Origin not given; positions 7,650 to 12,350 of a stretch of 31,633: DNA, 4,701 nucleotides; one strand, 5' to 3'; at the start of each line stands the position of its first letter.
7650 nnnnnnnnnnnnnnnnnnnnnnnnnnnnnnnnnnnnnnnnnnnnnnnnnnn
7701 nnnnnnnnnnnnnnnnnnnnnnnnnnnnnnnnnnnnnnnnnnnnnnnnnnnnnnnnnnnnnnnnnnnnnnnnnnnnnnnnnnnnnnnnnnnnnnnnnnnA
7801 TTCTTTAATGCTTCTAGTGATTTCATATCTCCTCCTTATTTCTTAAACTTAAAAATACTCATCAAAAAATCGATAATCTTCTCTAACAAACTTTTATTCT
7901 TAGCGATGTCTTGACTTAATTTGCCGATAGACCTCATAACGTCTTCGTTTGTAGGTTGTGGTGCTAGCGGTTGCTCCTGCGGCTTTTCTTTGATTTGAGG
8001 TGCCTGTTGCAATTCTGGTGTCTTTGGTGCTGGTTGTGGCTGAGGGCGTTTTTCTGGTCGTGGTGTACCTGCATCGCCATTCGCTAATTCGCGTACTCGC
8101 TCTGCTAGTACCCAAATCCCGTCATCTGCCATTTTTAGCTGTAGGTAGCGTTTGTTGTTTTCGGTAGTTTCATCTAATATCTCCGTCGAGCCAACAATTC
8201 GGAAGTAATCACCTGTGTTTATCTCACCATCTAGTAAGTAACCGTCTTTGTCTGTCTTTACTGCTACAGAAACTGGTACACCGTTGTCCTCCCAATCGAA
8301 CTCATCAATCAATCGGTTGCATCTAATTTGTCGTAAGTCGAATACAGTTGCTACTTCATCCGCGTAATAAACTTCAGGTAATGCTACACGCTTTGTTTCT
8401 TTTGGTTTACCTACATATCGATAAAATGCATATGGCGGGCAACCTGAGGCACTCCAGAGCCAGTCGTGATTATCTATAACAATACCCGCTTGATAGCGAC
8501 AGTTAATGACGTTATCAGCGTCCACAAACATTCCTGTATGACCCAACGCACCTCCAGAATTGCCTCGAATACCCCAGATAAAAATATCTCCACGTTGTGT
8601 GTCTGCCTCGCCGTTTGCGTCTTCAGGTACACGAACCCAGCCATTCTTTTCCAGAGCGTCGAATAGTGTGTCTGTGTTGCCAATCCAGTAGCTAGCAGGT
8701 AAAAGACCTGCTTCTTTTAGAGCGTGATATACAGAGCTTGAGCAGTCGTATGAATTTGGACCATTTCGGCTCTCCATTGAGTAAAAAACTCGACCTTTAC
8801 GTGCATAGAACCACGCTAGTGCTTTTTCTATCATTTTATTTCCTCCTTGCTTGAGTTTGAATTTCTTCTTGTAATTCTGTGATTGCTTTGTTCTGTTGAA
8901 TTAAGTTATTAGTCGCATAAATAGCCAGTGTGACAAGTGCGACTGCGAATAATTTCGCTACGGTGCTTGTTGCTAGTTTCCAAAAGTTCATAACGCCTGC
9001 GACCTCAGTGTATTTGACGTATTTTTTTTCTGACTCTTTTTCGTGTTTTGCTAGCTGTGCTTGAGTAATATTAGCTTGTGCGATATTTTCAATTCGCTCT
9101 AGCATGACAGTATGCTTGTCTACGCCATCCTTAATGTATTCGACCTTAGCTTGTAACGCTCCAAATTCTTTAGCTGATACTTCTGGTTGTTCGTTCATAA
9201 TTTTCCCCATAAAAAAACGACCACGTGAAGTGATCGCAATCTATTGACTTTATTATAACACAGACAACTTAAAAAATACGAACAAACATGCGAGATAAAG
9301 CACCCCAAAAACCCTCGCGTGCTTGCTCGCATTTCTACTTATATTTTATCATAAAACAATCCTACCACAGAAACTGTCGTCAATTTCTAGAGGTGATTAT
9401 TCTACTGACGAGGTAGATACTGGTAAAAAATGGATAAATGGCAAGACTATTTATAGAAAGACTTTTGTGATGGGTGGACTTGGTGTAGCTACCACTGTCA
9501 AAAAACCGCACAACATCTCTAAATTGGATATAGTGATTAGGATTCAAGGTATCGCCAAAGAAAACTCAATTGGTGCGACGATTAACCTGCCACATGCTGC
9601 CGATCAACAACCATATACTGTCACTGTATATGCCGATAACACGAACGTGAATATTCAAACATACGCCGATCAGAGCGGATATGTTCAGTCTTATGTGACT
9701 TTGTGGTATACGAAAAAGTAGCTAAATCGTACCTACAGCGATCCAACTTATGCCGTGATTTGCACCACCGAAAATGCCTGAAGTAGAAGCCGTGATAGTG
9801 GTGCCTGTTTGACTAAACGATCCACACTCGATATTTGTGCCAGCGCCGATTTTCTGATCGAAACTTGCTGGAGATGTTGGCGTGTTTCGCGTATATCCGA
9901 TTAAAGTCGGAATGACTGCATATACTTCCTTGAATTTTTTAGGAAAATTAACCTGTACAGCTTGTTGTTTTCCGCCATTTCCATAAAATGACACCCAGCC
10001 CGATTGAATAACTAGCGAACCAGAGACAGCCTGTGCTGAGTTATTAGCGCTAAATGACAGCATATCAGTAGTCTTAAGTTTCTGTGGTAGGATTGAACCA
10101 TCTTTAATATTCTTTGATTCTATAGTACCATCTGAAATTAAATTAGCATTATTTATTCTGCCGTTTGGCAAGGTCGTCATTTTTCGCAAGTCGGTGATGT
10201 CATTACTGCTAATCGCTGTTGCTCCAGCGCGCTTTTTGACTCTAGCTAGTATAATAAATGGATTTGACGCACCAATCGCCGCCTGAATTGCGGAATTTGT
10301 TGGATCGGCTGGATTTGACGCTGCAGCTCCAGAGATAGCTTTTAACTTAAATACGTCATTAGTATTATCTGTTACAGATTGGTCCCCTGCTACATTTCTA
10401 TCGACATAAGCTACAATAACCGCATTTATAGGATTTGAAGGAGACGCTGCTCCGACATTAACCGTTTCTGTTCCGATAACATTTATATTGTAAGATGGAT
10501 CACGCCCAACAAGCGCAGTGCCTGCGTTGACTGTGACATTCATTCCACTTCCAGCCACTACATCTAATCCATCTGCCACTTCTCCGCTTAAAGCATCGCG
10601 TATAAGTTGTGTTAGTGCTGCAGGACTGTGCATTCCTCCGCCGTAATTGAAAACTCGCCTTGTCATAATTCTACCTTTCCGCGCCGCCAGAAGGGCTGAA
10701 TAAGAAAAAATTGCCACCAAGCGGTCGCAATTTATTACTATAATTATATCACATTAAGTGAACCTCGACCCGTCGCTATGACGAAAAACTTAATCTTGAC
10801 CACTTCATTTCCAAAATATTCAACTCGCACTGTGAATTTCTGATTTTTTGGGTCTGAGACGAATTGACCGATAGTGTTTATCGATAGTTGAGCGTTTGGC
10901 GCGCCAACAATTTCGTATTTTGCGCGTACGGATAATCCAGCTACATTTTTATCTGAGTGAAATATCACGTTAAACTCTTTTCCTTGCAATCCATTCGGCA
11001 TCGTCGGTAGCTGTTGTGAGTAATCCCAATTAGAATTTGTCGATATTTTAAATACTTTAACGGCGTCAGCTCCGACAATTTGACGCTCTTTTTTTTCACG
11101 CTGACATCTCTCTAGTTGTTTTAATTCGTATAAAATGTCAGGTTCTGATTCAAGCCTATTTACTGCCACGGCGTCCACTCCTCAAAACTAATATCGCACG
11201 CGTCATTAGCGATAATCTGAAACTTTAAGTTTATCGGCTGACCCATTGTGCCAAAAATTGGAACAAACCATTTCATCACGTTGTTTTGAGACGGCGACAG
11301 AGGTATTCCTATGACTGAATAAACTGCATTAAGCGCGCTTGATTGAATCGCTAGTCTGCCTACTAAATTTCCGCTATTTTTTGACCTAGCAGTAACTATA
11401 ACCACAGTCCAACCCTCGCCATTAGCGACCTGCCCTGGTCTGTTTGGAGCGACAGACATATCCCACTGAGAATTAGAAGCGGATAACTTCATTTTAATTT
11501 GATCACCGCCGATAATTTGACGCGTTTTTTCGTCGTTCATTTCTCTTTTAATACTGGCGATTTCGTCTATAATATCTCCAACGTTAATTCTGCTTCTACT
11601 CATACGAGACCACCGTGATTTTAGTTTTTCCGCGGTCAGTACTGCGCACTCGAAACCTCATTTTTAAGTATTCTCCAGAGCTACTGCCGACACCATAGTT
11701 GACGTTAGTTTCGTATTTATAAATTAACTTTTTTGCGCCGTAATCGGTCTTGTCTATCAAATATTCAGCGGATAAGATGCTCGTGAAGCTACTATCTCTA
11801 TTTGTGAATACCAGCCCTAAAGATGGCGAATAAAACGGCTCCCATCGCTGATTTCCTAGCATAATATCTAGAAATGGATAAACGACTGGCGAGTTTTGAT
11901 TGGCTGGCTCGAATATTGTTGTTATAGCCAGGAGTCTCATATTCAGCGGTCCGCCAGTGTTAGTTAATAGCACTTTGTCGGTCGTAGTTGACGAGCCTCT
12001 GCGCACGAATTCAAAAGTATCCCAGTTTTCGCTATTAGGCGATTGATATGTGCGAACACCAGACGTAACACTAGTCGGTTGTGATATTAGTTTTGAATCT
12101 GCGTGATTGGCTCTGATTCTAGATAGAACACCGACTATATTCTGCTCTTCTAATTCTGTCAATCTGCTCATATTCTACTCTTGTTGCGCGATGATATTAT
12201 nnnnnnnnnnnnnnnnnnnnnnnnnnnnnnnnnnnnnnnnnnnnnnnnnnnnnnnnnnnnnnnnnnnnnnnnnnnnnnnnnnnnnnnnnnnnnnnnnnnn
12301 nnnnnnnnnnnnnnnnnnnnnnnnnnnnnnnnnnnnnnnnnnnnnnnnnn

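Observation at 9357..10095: Candidate invertible tail-fibre C-terminus: a G-segment or shufflon-like receptor-binding-domain switch with no serine invertase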

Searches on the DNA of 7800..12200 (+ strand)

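Call 6: search_dna_similar(query=window:7800-12200:+, collection=phages, mode=near, max_rows=30)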
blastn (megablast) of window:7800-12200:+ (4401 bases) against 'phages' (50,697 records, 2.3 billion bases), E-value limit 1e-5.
No match.

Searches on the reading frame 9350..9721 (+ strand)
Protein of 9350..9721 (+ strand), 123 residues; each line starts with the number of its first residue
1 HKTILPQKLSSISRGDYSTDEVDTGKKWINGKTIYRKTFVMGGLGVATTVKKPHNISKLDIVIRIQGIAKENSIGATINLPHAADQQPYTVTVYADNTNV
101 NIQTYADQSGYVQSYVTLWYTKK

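Call 7: search_protein_families(library=pfam, proteins=[window:9350-9721:+], max_evalue=0.01)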
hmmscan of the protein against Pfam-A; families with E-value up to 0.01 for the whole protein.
window:9350-9721:+ (123 aa): 0 families

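Call 8: search_protein_families(library=phrogs, proteins=[window:9350-9721:+], max_evalue=0.01)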
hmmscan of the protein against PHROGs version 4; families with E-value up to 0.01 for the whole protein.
window:9350-9721:+ (123 aa): 0 families

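Call 9: search_dna_similar(query=window:9350-9718:+, collection=phages, mode=protein, max_rows=30, max_evalue=0.001)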
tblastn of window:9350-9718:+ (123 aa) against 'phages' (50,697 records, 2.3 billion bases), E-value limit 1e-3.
No match.

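Call 11: find_homologous_proteins(query=window:9350-9718:+, max_evalue=0.001)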
Query window:9350-9718:+ (123 aa): 55 proteins with E <= 0.001 among 56 candidates.
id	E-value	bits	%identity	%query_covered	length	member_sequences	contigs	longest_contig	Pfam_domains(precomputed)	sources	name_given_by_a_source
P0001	1.9e-71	255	94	100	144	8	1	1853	-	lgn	-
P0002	6.7e-69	247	91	100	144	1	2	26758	-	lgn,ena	-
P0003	4.8e-60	218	91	87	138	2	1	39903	-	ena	-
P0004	5.2e-60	218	84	93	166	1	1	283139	-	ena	-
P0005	1.3e-59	217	84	93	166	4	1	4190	-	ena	-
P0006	2.4e-59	216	90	87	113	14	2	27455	-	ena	-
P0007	5.3e-59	215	83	93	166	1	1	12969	-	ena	-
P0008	6.0e-59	215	83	93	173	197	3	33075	-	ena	-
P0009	1.1e-58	214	90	87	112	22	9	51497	-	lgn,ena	-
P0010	2.7e-58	213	90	87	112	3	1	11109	-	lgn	-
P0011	1.8e-56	207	87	87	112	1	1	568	-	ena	-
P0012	6.2e-56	205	88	87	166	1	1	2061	-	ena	-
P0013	3.2e-54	200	84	87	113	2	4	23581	-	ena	-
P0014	2.6e-48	181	71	100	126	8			-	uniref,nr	uniref:Uncharacterized protein n=1 Tax=Siphoviridae sp. ctQNW6 TaxID=2826328 RepID=A0A8S5QWL0_9CAUD|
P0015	2.7e-47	177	70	98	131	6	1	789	-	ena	-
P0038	1.2e-34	137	61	98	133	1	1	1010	-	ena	-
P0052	2.0e-12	65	89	30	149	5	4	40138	-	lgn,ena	-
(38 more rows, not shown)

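Call 15: find_encoding_contigs(protein=P0038, flank=10000)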
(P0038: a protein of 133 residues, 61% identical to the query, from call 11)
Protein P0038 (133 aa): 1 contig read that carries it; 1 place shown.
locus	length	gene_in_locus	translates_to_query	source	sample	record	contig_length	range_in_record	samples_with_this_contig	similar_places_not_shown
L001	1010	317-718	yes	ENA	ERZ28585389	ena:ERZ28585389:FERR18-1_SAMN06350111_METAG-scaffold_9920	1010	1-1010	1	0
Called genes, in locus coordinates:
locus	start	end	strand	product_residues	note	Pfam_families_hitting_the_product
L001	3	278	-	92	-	?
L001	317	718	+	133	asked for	-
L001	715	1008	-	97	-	?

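Call 18: find_encoding_contigs(protein=P0002, flank=10000)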
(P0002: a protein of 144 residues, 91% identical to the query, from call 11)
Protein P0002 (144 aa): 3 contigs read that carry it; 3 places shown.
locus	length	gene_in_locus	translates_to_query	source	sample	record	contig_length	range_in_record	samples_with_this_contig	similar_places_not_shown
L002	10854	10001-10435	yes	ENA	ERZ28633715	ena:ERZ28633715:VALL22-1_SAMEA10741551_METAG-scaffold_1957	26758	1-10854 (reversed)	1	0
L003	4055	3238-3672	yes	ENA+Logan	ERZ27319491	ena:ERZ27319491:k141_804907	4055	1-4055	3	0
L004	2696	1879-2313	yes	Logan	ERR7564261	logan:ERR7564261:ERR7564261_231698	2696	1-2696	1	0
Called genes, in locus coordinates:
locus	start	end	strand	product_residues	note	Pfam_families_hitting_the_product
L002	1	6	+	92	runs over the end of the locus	-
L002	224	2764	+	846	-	PF20155:TMP_3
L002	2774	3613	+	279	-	PF22768:SPP1_Dit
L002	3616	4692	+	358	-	-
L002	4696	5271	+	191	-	-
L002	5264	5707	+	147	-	-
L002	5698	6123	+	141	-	-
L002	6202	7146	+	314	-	PF09458:H_lectin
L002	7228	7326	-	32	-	-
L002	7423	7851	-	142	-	-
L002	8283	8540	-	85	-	-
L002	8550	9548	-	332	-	PF05382:Amidase_5, PF16775:ZoocinA_TRD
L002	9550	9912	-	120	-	-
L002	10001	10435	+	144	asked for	-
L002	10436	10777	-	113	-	-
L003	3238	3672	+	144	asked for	-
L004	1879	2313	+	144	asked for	-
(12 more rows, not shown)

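Call 19: find_encoding_contigs(protein=P0052, flank=10000)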
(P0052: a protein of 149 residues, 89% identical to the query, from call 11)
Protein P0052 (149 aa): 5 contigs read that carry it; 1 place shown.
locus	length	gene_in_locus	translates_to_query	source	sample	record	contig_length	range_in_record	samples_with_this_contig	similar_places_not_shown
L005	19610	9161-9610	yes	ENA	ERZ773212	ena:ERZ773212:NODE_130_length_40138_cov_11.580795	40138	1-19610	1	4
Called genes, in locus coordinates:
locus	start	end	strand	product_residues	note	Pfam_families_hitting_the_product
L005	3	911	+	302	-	?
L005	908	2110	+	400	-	PF03065:Glyco_hydro_57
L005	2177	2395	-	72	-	PF00471:Ribosomal_L33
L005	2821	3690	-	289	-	PF00589:Phage_integrase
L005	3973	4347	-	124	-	-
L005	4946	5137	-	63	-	PF03869:Arc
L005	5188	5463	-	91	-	-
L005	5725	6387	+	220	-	PF13274:SocA_Panacea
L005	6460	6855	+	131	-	-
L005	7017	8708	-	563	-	-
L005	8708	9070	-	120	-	-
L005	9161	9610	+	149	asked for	-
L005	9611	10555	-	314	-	-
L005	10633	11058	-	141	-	-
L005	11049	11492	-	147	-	-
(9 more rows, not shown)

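Call 58: search_protein_families(library=ncbifam, proteins=[window:9350-9718:+], max_evalue=0.01)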
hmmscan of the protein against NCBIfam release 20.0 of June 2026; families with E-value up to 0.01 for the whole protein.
window:9350-9718:+ (123 aa): 0 families

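Call 70: predict_structure(alignment_id=A2)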
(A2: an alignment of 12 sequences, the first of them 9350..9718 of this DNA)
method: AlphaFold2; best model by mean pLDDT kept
length: 123 residues; sequences in the alignment: 12
mean_pLDDT: 77.0   pTM: 0.68
mean pLDDT of the five models: 77.0, 74.7, 74.6, 74.3, 74.1
residues with pLDDT >= 90: 39; 70-90: 45; 50-70: 25; < 50: 14
segments of 3 or more residues with pLDDT < 50: 1-10, 82-84
pLDDT, mean of each block of 10 residues (from residue 1): 45 65 92 93 85 92 78 58 56 86 83 87 93
secondary structure, 60 per line:
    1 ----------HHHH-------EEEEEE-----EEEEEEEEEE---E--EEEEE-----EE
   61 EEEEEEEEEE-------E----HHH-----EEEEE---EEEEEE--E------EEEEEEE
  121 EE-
elements in order: H11-14 E22-27 E33-42 E49-53 E59-70 E91-95 E99-104 E114-122

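Call 75: fold_search(model_id=the predicted structure, library=pdb)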
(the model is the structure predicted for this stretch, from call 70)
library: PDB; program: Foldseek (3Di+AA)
matches with E <= 10: 431; with E <= 0.001: 0
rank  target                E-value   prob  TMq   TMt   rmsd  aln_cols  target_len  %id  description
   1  2vbm_A                1.0e-01  0.92  0.35  0.10   6.4        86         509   12  Tailspike protein of bacteriophage Sf6 complexed with tetrasaccharide (released 2008-04-22)
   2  6ct8                  1.2e-01  0.96  0.42  0.23   5.3        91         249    5  Selenomethionine structure of N-truncated R2-type pyocin tail fiber at 2.6 angstrom resolution (released 2019-02-20)
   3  7wcr_A                1.2e-01  0.08  0.17  0.12  15.2       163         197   11  RBD-1 of SARS-CoV-2 Beta spike in complex with S5D2 Fab (released 2022-02-02)
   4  2vbe                  1.5e-01  0.89  0.35  0.10   6.4        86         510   12  Tailspike protein of bacteriophage Sf6 (released 2008-04-22)
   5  2vbk                  1.6e-01  0.87  0.35  0.10   6.4        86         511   12  NATIVE TAILSPIKE PROTEIN OF BACTERIOPHAGE SF6 (released 2008-04-01)
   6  6cl6_A                1.8e-01  0.91  0.39  0.15   6.3        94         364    6  Structure of P. aeruginosa R2 pyocin fiber PA0620 comprising C-terminal residues 323-691 (released 2018-06-27)
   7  4urr_B                2.2e-01  0.82  0.35  0.10   6.4        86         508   12  Tailspike protein of Sf6 bacteriophage bound to Shigella flexneri O- antigen octasaccharide fragment (released 2015-07-15)
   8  4urr_A                2.2e-01  0.82  0.35  0.10   6.4        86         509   12  Tailspike protein of Sf6 bacteriophage bound to Shigella flexneri O- antigen octasaccharide fragment (released 2015-07-15)
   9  6cl5_A                2.2e-01  0.80  0.41  0.17   6.0        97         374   14  Structure of P. aeruginosa R1 pyocin fiber PALES_06171 comprising C-terminal residues 323-701 (released 2018-06-27)
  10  2y7n                  2.3e-01  0.47  0.36  0.19   8.8       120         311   16  Structure of N-terminal domain of Candida albicans als9-2 - Apo Form (released 2011-10-05)
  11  7vx5_E                2.5e-01  0.10  0.18  0.12  15.6       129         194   12  ACE2-RBD in SARS-CoV-2 Kappa variant S-ACE2 complex (released 2021-12-01)
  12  7vpq_A                2.8e-01  0.18  0.25  0.05  12.2       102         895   11  Structures of a deltacoronavirus spike protein bound to porcine and human receptors indicate the risk of virus adaptat (released 2022-03-16)
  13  8woy_B                2.8e-01  0.08  0.18  0.14  15.8       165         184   11  Cryo-EM structure of SARS-CoV-2 Omicron BA.4/5 RBD in complex with rabbit ACE2 (local refinement) (released 2023-12-13)
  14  8whz_B                2.8e-01  0.08  0.18  0.12  15.9       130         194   13  BA.2.86 RBD in complex with hACE2 (local refinement) (released 2024-06-26)
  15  5lhd_A                3.1e-01  0.18  0.26  0.05  12.1       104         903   10  Structure of glycosylated human aminopeptidase N (released 2017-04-05)
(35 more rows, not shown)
